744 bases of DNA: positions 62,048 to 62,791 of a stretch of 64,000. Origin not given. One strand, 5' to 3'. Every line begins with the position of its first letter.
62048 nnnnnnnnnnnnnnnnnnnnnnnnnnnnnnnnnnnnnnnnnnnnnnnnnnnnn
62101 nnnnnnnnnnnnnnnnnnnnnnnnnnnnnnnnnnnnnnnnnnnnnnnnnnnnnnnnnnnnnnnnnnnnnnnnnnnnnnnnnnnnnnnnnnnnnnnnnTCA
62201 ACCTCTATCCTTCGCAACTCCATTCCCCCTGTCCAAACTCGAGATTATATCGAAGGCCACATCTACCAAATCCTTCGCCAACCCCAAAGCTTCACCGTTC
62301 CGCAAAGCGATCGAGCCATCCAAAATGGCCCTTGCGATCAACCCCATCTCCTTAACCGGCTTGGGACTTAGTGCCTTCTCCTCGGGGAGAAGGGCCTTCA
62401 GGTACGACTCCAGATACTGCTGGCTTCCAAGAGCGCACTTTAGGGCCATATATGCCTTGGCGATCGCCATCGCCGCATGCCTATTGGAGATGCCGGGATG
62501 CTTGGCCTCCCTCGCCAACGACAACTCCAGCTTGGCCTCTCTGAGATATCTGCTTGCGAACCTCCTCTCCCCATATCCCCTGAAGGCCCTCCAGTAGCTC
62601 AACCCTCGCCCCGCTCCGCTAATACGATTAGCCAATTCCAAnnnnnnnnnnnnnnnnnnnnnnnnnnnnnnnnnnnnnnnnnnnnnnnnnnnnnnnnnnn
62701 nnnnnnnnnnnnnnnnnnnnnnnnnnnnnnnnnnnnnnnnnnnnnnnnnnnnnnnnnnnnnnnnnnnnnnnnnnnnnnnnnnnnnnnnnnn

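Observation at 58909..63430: Seven-gene lipoate operon: TatD – hypothetical – MoaD-like – LplB – radical SAM – LplA – radical SAM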

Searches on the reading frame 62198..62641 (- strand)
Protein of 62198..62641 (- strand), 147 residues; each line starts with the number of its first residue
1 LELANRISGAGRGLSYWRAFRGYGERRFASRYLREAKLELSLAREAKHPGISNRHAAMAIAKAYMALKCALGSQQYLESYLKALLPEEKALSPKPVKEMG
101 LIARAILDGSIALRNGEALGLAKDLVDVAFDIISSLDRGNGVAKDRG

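Call 3: search_protein_families(library=pfam, proteins=[window:62198-62641:-], max_evalue=0.01)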
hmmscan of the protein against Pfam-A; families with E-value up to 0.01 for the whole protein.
window:62198-62641:- (147 aa): 0 families

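Call 4: search_protein_families(library=ncbifam, proteins=[window:62198-62641:-], max_evalue=0.01)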
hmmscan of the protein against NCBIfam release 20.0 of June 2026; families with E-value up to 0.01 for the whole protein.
window:62198-62641:- (147 aa): 0 families

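Call 18: find_homologous_proteins(query=window:62198-62641:-, max_evalue=0.001)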
Query window:62198-62641:- (147 aa): 4 proteins with E <= 0.001 among 84 candidates.
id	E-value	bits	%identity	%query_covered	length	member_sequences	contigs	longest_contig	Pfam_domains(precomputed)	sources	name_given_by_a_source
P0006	2.8e-78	279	91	99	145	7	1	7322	-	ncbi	ncbi:MAG: hypothetical protein QXK34_00605 [Candidatus Bathyarchaeia archaeon]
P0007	1.9e-66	241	85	93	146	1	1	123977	-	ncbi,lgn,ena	-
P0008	6.1e-64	232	81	93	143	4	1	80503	-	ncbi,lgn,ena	-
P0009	1.8e-50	189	74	86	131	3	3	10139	-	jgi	jgi:hypothetical protein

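Call 33: predict_structure(alignment_id=A3)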
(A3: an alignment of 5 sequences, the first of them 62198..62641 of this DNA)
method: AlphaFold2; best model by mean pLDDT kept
length: 147 residues; sequences in the alignment: 5
mean_pLDDT: 64.5   pTM: 0.63
mean pLDDT of the five models: 64.5, 60.2, 57.7, 55.5, 55.0
residues with pLDDT >= 90: 12; 70-90: 52; 50-70: 40; < 50: 43
segments of 3 or more residues with pLDDT < 50: 1-23, 84-93, 139-147
pLDDT, mean of each block of 10 residues (from residue 1): 37 40 65 91 89 83 80 61 46 50 61 71 82 67 37
secondary structure, 60 per line:
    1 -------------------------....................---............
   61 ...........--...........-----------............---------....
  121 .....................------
elements in order: H26-45 H49-71 H74-84 H96-107 H117-141

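Call 35: search_protein_representatives(alignment_id=A3)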
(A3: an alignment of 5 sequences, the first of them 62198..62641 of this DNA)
Query: 5 sequences, 142 profile positions. Proteins with E-value up to 0.001 (for the whole library): 6; up to 1e-10: 1; up to 1e-30: 1. The best 6 are listed.
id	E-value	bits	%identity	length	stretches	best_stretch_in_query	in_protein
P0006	3.3e-82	289.8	-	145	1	2-142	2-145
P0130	2.6e-06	43.8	-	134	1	21-135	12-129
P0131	5.3e-05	39.6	-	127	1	19-73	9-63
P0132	1.3e-04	38.3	-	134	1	21-114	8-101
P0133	8.4e-04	35.7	-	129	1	20-133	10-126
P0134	8.7e-04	35.6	-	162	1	20-130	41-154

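Call 39: search_protein_families(library=pfam, proteins=[P0130, P0131, P0132, P0133, P0134, window:62198-62641:-], max_evalue=10)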
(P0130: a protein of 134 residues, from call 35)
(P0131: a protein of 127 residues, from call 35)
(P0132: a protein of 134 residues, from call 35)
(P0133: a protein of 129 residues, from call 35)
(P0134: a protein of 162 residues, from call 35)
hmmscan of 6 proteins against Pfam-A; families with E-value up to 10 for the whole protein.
P0130 (134 aa): 0 families

P0131 (127 aa): 0 families

P0132 (134 aa): 0 families

P0133 (129 aa): 0 families

P0134 (162 aa): 1 family
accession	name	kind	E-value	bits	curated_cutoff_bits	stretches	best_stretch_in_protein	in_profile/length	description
PF17894.6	Cas9_Topo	-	0.19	12.4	25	1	49-89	20-62/71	Topo homolgy domain in CRISPR-associated endonuclease Cas9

window:62198-62641:- (147 aa): 0 families

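Call 42: fold_search(model_id=the predicted structure, library=pdb)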
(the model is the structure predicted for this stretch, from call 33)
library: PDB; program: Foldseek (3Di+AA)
matches with E <= 10: 493; with E <= 0.001: 0
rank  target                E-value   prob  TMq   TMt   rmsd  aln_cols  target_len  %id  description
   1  1ufb_A                1.1e-01  0.93  0.35  0.39   7.9       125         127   17  Crystal structure of TT1696 from Thermus thermophilus HB8 (released 2003-11-28)
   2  3o10_A                2.4e-01  0.87  0.39  0.40   7.1       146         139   14  Crystal structure of the HEPN domain from human sacsin (released 2011-03-30)
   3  2hsb                  2.5e-01  0.87  0.36  0.41   6.4       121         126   18  Crystal structure of a hepn domain containing protein (af_0298) from archaeoglobus fulgidus at 1.95 A resolution (released 2006-08-15)
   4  3o10_C                2.6e-01  0.47  0.30  0.31  10.5       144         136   16  Crystal structure of the HEPN domain from human sacsin (released 2011-03-30)
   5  4nqf_B                2.8e-01  0.96  0.46  0.45   6.4       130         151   14  Crystal structure of HEPN domain protein (released 2014-03-26)
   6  4nqf_A                3.3e-01  0.91  0.44  0.45   5.8       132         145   14  Crystal structure of HEPN domain protein (released 2014-03-26)
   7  3o10_D                3.3e-01  0.84  0.41  0.43  11.0       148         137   14  Crystal structure of the HEPN domain from human sacsin (released 2011-03-30)
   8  1zk8_A                3.4e-01  0.23  0.21  0.18  13.1       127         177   13  Crystal structure of transcriptional regulator from Bacillus cereus ATCC 14579 (released 2005-06-14)
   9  1wol                  3.8e-01  0.69  0.33  0.39   7.9       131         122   15  Crystal Structure of ST0689, an archaeal HEPN homologue (released 2005-11-22)
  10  1orj_B                4.2e-01  0.77  0.35  0.46   8.5       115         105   11  FLAGELLAR EXPORT CHAPERONE (released 2003-09-16)
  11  5iet_A                5.2e-01  0.38  0.29  0.36  11.9       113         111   13  Crystal Structure of Mycobacterium Tuberculosis ATP-independent Proteasome activator (released 2016-03-30)
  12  6m97                  5.2e-01  0.18  0.24  0.18  16.8       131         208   17  Crystal structure of the high-affinity copper transporter Ctr1 (released 2019-04-03)
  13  1orj_C                6.4e-01  0.57  0.33  0.43   8.6       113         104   12  FLAGELLAR EXPORT CHAPERONE (released 2003-09-16)
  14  9f5x_2D               6.7e-01  0.54  0.36  0.22   9.8       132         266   19  Structure of the Chlamydomonas reinhardtii respiratory supercomplex I1 III2 IV2 (released 2025-03-12)
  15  3vpr_B                7.1e-01  0.20  0.25  0.21  16.4       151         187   11  Crystal Structure of a TetR Family Transcriptional Regulator PfmR from Thermus thermophilus HB8 (released 2012-07-11)
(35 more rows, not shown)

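Call 43: find_encoding_contigs(protein=P0133, flank=5000, max_places=3)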
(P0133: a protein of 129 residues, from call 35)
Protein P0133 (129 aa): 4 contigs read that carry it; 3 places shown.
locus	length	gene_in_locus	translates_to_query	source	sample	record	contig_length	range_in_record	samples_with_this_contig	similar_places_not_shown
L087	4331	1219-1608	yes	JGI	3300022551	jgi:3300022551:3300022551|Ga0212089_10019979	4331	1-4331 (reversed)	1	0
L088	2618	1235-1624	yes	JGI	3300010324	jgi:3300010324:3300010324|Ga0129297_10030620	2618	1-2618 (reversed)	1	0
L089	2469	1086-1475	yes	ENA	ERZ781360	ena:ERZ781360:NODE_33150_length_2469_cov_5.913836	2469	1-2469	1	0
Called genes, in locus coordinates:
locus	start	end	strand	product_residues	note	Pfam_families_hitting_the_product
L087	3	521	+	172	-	?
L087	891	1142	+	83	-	PF00833:Ribosomal_S17e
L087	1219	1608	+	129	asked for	-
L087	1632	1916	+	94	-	PF02597:ThiS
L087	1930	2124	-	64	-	-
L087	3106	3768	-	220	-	PF00085:Thioredoxin (faint), PF23357:DUF7088 (faint), PF00462:Glutaredoxin (faint), PF13192:Thioredoxin_3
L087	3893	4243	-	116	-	-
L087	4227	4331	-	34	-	?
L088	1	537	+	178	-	?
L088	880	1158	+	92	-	PF00833:Ribosomal_S17e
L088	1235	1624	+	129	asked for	-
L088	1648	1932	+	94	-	PF02597:ThiS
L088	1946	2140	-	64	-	-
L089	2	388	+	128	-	?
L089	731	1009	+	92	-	PF00833:Ribosomal_S17e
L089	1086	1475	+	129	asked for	-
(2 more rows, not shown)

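Call 45: find_encoding_contigs(protein=P0130, flank=6000, max_places=3)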
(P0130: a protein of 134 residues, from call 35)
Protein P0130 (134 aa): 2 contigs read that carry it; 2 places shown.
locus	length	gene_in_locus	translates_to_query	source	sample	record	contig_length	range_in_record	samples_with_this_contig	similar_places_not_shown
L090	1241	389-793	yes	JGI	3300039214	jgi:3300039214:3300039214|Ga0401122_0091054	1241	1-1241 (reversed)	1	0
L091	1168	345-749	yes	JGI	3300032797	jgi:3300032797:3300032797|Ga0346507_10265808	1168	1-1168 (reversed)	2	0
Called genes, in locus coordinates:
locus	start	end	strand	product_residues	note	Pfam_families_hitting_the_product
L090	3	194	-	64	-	?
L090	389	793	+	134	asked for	-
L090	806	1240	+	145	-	?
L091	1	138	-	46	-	?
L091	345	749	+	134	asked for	-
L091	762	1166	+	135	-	?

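Call 46: find_encoding_contigs(protein=P0134, flank=6000, max_places=3)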
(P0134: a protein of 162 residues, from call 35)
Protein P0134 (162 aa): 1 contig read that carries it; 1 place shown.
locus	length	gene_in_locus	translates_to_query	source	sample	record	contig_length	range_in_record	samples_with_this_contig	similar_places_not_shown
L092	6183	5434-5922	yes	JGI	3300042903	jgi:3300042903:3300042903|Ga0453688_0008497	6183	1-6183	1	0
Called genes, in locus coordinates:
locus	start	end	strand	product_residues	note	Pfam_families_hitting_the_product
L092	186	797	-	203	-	PF13401:AAA_22 (faint), PF13671:AAA_33 (faint), PF13207:AAA_17, PF13238:AAA_18, PF22014:DUF6932 (weak)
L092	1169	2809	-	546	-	PF00118:Cpn60_TCP1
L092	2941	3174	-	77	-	PF00125:Histone, PF15511:CENP-T_C (weak), PF00808:CBFD_NFYB_HMF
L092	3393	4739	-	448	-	PF00890:FAD_binding_2 (faint), PF01262:AlaDh_PNT_C (faint), PF01266:DAO (faint), PF03486:HI0933_like (faint), PF07992:Pyr_redox_2, PF13738:Pyr_redox_3, PF00070:Pyr_redox, PF02852:Pyr_redox_dim, +1 more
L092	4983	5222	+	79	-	PF00833:Ribosomal_S17e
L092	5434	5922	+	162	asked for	-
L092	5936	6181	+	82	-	?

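Call 47: find_encoding_contigs(protein=P0132, flank=6000, max_places=3)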
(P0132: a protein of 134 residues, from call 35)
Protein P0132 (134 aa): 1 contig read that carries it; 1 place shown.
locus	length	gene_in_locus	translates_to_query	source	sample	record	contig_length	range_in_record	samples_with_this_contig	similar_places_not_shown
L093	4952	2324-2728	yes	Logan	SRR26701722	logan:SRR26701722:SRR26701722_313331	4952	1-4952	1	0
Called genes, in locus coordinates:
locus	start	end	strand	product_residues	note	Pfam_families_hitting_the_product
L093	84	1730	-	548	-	PF00118:Cpn60_TCP1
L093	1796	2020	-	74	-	PF00125:Histone (weak), PF00808:CBFD_NFYB_HMF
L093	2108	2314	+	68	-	PF00833:Ribosomal_S17e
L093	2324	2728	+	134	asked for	-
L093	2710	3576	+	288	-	PF02597:ThiS (weak), PF09138:Urm1 (weak), PF00156:Pribosyltran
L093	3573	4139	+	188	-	PF08617:CGI-121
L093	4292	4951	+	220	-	?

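Call 48: find_encoding_contigs(protein=P0131, flank=6000, max_places=3)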
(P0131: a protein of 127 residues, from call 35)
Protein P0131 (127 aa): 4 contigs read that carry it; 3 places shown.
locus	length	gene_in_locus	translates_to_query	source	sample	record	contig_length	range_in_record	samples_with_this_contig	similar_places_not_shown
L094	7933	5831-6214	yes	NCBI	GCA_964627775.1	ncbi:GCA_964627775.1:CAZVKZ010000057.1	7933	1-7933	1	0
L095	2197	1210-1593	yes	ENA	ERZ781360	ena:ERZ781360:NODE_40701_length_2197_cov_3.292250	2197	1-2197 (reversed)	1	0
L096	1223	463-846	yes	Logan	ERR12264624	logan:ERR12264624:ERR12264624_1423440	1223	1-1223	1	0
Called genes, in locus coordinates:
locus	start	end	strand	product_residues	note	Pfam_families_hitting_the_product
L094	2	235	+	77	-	?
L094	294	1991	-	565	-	PF01702:TGT, PF17884:DUF5591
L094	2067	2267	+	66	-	PF01361:Tautomerase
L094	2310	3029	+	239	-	PF09754:PAC2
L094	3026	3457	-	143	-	PF14894:Lsm_C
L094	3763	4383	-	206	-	PF13207:AAA_17 (weak), PF13238:AAA_18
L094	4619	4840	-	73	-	PF00125:Histone, PF07524:Bromo_TP (weak), PF15511:CENP-T_C (weak), PF15630:CENP-S, PF00808:CBFD_NFYB_HMF, PF02291:TFIID-31kDa (weak)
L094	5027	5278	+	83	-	PF00833:Ribosomal_S17e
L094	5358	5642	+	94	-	PF01918:Alba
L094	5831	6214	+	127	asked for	-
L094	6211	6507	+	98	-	PF09138:Urm1, PF02597:ThiS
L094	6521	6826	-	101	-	PF01781:Ribosomal_L38e (weak)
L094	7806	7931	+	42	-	?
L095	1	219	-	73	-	?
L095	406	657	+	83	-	PF00833:Ribosomal_S17e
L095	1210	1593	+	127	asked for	-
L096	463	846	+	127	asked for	-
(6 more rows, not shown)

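Call 62: search_protein_families(library=ncbifam, proteins=[L090:806-1240:+, L094:6211-6504:+, L093:2710-3573:+], max_evalue=0.001)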
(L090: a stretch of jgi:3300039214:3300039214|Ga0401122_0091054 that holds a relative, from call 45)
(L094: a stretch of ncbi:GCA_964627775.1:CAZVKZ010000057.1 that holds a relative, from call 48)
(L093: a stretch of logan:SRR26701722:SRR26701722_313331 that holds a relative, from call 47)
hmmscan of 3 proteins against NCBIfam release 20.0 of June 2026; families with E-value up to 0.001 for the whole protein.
L090:806-1240:+ (145 aa): 2 families
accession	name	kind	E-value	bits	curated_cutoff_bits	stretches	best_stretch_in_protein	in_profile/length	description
NF053625.1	SerKinSerKArch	equivalog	1.6e-18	66.8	380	1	19-115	18-117/244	ADP-dependent L-serine kinase SerK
NF033589.0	staphy_B_SbnI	equivalog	3.3e-13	49.6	350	1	12-110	3-102/254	bifunctional transcriptional regulator/O-phospho-L-serine synthase SbnI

L094:6211-6504:+ (98 aa): 3 families
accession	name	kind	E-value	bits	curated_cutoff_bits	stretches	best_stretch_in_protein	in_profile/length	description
TIGR01687.1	moaD_arch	subfamily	3.6e-11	43.4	49.5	1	7-98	1-88/88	MoaD family protein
NF041918.1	SAMP1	equivalog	9e-08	32.6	60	1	9-98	3-91/91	ubiquitin-like small modifier protein 1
NF053661.1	Urm1_like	equivalog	7.6e-07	29.3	70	1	36-98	22-79/79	Urm1-like protein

L093:2710-3573:+ (288 aa): 12 families
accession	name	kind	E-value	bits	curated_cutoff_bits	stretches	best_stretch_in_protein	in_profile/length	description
NF006613.0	PRK09177.1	equivalog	2.1e-15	56.7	138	1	103-249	13-151/159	xanthine phosphoribosyltransferase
TIGR01687.1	moaD_arch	subfamily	8.5e-13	48.6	49.5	1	4-93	1-88/88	MoaD family protein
NF041918.1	SAMP1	equivalog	1.5e-12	47.9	60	1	6-93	3-91/91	ubiquitin-like small modifier protein 1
TIGR01203.1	HGPRTase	equivalog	7.1e-12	45.4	150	1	113-221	14-125/167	hypoxanthine phosphoribosyltransferase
NF006605.0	PRK09162.1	equivalog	1.3e-09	37.7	181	1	113-235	29-156/183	hypoxanthine-guanine phosphoribosyltransferase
NF002620.0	PRK02277.1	subfamily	9.7e-08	31.9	115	1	108-218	70-178/201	orotate phosphoribosyltransferase-like protein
NF003545.0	PRK05205.1-1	equivalog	1.3e-05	24.7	140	1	112-197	11-105/171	bifunctional pyr operon transcriptional regulator/uracil phosphoribosyltransferase PyrR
NF002320.0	PRK01259.1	subfamily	1.8e-05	24.3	297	1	85-216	127-249/316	ribose-phosphate diphosphokinase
TIGR01251.1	ribP_PPkin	subfamily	3.3e-05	23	113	1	112-217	147-246/309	ribose-phosphate diphosphokinase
TIGR00336.1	pyrE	equivalog_domain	0.0002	21.2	106.8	0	110-204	40-131/173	orotate phosphoribosyltransferase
NF003549.0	PRK05205.1-5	equivalog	0.00031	20.2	138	0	119-197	28-115/182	bifunctional pyr operon transcriptional regulator/uracil phosphoribosyltransferase PyrR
NF002095.0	PRK00934.1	equivalog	0.00083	18.6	296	0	160-217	184-241/287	ribose-phosphate diphosphokinase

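Call 65: find_related_loci(query=A5, collection=metagenome_contigs, flank=6000)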
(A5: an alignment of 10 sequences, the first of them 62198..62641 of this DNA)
Query A5 (147 aa) in metagenome_contigs; peptide patterns used: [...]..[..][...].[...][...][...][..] (x = any residue, [..] = any of these).
127 stretches matched a pattern; 49 encode a relative of the query (tblastn E <= 1e-3); 49 distinct loci.
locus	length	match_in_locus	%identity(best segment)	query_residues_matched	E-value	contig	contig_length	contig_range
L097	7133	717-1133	80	7-146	2e-70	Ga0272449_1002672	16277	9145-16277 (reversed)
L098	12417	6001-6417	80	7-146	2e-70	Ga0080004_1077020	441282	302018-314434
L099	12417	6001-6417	80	7-146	2e-70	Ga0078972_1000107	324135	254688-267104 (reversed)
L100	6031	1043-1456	72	9-146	2e-58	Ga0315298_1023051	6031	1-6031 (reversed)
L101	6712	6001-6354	31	24-138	8e-10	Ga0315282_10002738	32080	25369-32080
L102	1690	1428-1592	47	24-78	2e-8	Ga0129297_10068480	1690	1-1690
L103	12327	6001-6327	27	25-133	4e-7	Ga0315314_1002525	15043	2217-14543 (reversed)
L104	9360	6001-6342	28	26-136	1e-6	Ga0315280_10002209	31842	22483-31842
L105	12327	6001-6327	27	25-133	1e-6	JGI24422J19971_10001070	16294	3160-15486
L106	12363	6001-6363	31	25-142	1e-6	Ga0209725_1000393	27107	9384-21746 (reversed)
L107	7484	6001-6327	27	25-133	1e-6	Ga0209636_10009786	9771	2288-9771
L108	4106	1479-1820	28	26-136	9e-7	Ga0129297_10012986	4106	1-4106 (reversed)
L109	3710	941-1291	30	25-138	1e-6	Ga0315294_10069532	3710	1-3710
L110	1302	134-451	28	28-133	1e-6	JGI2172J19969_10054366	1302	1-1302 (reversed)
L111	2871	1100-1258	38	26-78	2e-6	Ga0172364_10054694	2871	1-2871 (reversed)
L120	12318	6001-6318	27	28-133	6e-6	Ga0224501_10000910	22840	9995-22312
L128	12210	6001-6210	34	14-78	1e-5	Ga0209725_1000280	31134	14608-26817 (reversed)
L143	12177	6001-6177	32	20-78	3e-4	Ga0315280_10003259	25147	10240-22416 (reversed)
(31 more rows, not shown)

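Call 68: search_protein_families(library=pfam, proteins=[L106:6402-7259:+, L106:7594-8436:+, L106:8541-9851:+, L106:10074-11015:+, L128:7719-8537:+, L103:6489-7670:-, L103:7741-8745:-, L103:8833-10227:+, L120:7247-8950:+, L120:6853-7293:+], max_evalue=0.0001)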
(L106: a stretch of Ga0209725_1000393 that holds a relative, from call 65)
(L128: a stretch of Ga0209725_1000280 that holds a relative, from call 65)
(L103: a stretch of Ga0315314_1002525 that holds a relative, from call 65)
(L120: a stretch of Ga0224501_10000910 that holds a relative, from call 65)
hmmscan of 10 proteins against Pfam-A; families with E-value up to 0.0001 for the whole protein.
L106:6402-7259:+ (285 aa): 0 families

L106:7594-8436:+ (280 aa): 3 families
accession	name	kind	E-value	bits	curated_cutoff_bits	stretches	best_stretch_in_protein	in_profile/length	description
PF01408.29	GFO_IDH_MocA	-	8.7e-19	68.8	24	1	3-107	1-117/120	Oxidoreductase family, NAD-binding Rossmann fold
PF22725.1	GFO_IDH_MocA_C3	-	1.4e-07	31.9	27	1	147-188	40-83/124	GFO/IDH/MocA C-terminal domain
PF02894.22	GFO_IDH_MocA_C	-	5.5e-06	26.8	22.9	0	148-177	38-67/218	Oxidoreductase family, C-terminal alpha/beta domain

L106:8541-9851:+ (436 aa): 1 family
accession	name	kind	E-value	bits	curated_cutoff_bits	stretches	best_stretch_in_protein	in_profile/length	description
PF00932.25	LTD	-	1e-09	39.1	34.3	1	38-98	7-68/109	Lamin Tail Domain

L106:10074-11015:+ (313 aa): 1 family
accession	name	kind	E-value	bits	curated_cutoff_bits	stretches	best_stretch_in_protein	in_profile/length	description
PF02445.21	NadA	-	2.7e-110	368.6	27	1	9-304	1-295/295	Quinolinate synthetase A protein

L128:7719-8537:+ (272 aa): 3 families
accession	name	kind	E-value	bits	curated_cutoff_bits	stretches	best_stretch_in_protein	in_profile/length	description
PF13197.11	DUF4013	-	9.2e-28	97.6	26.9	1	26-188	1-165/168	Protein of unknown function (DUF4013)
PF13240.11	Zn_Ribbon_1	-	4.5e-05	23.5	25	1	249-269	1-21/23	zinc-ribbon domain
PF13248.11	Zn_ribbon_3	-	6e-05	22.8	27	1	249-271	4-26/26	zinc-ribbon domain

L103:6489-7670:- (393 aa): 1 family
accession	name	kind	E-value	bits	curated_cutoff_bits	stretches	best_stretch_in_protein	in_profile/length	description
PF00155.27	Aminotran_1_2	-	5.1e-71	240.2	19.7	1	36-386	2-361/361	Aminotransferase class I and II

L103:7741-8745:- (334 aa): 2 families
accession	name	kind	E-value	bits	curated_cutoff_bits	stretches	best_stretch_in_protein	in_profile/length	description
PF02826.25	2-Hacid_dh_C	-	8.1e-67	224.5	25.1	1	114-292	2-178/178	D-isomer specific 2-hydroxyacid dehydrogenase, NAD binding domain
PF00389.36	2-Hacid_dh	-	8.4e-37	126.3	24.6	1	9-324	1-134/134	D-isomer specific 2-hydroxyacid dehydrogenase, catalytic domain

L103:8833-10227:+ (464 aa): 2 families
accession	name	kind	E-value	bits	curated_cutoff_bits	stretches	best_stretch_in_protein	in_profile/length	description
PF13660.11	DUF4147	-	4e-83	278.9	23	1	35-268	6-233/234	Domain of unknown function (DUF4147)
PF05161.18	MOFRL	-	2e-38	131.3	28.3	1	354-457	3-106/106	MOFRL family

L120:7247-8950:+ (567 aa): 2 families
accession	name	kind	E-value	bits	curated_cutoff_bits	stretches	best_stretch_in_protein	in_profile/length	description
PF13660.11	DUF4147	-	6.9e-82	274.9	23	1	135-371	3-233/234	Domain of unknown function (DUF4147)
PF05161.18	MOFRL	-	1.3e-38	131.9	28.3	1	457-560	3-106/106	MOFRL family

L120:6853-7293:+ (146 aa): 0 families

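Call 76: predict_structure(alignment_id=A5)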
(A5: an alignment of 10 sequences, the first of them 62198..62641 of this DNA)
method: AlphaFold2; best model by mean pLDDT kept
length: 147 residues; sequences in the alignment: 10
mean_pLDDT: 72.7   pTM: 0.68
mean pLDDT of the five models: 72.7, 67.2, 65.8, 64.4, 64.0
residues with pLDDT >= 90: 43; 70-90: 48; 50-70: 19; < 50: 37
segments of 3 or more residues with pLDDT < 50: 1-23, 86-91, 140-147
pLDDT, mean of each block of 10 residues (from residue 1): 35 39 68 95 93 94 88 70 55 71 87 84 92 72 35
secondary structure, 60 per line:
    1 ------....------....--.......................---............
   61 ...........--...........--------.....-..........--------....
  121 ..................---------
elements in order: H7-10 H17-20 H23-45 H49-71 H74-84 H93-97 H99-108 H117-138
